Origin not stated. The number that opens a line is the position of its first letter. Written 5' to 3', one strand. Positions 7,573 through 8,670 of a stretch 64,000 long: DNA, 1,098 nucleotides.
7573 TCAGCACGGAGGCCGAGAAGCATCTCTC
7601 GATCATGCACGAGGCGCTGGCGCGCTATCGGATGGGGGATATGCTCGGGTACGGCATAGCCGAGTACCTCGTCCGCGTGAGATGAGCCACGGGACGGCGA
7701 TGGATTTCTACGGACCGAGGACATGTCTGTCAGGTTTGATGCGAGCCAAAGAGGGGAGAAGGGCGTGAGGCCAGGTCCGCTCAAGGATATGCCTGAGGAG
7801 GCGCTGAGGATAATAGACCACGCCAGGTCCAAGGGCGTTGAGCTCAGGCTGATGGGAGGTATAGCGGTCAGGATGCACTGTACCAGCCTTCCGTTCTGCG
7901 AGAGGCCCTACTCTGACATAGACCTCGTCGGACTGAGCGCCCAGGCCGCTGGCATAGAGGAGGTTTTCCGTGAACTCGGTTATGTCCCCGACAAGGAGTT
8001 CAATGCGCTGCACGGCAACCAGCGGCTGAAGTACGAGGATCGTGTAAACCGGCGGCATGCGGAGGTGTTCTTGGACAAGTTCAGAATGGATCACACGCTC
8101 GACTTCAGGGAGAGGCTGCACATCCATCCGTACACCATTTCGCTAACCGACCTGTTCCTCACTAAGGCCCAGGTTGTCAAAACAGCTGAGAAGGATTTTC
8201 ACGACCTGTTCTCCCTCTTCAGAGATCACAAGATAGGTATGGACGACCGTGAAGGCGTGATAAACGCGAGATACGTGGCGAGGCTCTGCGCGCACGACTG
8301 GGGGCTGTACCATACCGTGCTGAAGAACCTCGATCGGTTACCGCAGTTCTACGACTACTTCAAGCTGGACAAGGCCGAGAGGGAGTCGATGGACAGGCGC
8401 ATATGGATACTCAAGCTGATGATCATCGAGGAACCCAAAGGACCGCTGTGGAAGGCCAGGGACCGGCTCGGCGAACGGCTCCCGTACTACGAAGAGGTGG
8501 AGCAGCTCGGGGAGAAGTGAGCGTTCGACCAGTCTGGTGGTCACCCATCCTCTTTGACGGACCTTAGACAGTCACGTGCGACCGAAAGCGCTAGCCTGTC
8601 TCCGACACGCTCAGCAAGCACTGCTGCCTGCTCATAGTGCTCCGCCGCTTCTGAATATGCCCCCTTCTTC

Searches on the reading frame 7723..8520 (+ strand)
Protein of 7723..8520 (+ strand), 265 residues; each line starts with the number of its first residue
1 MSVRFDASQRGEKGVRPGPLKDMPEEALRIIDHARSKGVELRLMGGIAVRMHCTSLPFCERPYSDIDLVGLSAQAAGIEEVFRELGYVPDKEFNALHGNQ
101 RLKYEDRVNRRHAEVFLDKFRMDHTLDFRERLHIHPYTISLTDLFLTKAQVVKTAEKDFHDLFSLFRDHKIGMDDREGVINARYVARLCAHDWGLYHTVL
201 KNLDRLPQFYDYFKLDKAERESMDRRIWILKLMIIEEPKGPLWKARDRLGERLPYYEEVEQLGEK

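Call 20: search_protein_families(library=pfam, proteins=[window:7723-8520:+], max_evalue=0.001)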
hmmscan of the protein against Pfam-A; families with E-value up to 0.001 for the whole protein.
window:7723-8520:+ (265 aa): 1 family
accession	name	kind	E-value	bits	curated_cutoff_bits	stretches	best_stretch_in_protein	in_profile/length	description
PF14907.12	NTP_transf_5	-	3.1e-05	24.1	31.2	1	25-160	58-176/249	Uncharacterised nucleotidyltransferase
